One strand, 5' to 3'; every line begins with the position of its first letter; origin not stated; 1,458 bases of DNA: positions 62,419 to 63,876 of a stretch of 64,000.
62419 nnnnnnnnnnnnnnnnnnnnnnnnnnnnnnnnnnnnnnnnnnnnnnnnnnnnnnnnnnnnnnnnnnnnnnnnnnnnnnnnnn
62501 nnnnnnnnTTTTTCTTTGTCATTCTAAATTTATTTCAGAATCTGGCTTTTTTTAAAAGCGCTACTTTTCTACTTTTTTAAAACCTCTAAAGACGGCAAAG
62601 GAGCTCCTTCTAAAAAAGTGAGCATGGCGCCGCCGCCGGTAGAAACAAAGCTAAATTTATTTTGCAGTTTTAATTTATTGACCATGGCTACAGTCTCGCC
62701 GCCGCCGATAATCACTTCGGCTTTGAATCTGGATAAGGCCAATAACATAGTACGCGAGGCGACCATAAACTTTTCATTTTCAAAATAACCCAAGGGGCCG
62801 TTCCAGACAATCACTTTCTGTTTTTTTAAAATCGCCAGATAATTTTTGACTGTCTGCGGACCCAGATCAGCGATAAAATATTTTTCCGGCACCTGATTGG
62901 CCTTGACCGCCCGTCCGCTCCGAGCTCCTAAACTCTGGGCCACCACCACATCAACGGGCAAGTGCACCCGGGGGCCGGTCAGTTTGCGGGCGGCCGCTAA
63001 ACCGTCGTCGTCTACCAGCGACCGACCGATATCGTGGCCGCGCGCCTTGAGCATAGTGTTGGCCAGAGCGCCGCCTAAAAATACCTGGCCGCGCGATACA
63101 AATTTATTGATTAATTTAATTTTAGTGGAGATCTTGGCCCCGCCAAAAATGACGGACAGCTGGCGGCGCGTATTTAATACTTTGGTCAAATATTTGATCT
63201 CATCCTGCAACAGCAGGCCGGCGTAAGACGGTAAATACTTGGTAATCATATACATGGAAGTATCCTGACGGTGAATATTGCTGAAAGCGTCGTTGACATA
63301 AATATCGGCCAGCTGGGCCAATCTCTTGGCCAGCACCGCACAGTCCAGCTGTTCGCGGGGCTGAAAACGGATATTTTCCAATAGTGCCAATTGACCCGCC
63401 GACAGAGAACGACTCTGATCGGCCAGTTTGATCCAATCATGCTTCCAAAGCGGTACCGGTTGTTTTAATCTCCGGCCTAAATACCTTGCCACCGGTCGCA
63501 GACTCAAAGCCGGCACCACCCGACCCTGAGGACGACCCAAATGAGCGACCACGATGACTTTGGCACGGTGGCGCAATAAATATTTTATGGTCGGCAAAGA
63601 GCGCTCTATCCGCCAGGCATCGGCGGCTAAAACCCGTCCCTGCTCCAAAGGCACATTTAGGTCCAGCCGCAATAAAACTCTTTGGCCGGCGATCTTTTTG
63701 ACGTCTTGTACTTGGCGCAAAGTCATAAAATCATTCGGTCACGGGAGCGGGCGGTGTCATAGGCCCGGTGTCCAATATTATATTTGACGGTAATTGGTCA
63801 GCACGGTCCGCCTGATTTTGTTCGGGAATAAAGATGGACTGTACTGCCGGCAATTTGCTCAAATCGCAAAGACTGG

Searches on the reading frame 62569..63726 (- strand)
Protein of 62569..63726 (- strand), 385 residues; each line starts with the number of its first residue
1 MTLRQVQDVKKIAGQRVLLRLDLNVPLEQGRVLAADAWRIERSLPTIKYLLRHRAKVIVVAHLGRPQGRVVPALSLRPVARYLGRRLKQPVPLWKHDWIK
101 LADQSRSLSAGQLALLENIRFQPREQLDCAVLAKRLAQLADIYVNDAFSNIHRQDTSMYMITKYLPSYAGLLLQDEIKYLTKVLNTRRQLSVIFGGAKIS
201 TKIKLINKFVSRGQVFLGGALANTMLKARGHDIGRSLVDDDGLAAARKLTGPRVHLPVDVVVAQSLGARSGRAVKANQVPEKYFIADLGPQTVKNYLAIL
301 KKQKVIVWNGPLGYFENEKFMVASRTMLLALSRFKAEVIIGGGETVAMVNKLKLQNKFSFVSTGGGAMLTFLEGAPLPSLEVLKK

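Call 40: search_protein_families(library=pfam, proteins=[window:62569-63726:-], max_evalue=0.001)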
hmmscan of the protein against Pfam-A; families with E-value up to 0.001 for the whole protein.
window:62569-63726:- (385 aa): 1 family
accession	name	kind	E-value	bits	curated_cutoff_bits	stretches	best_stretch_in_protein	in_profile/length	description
PF00162.24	PGK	-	4.4e-113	378.5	27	1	7-374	2-378/379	Phosphoglycerate kinase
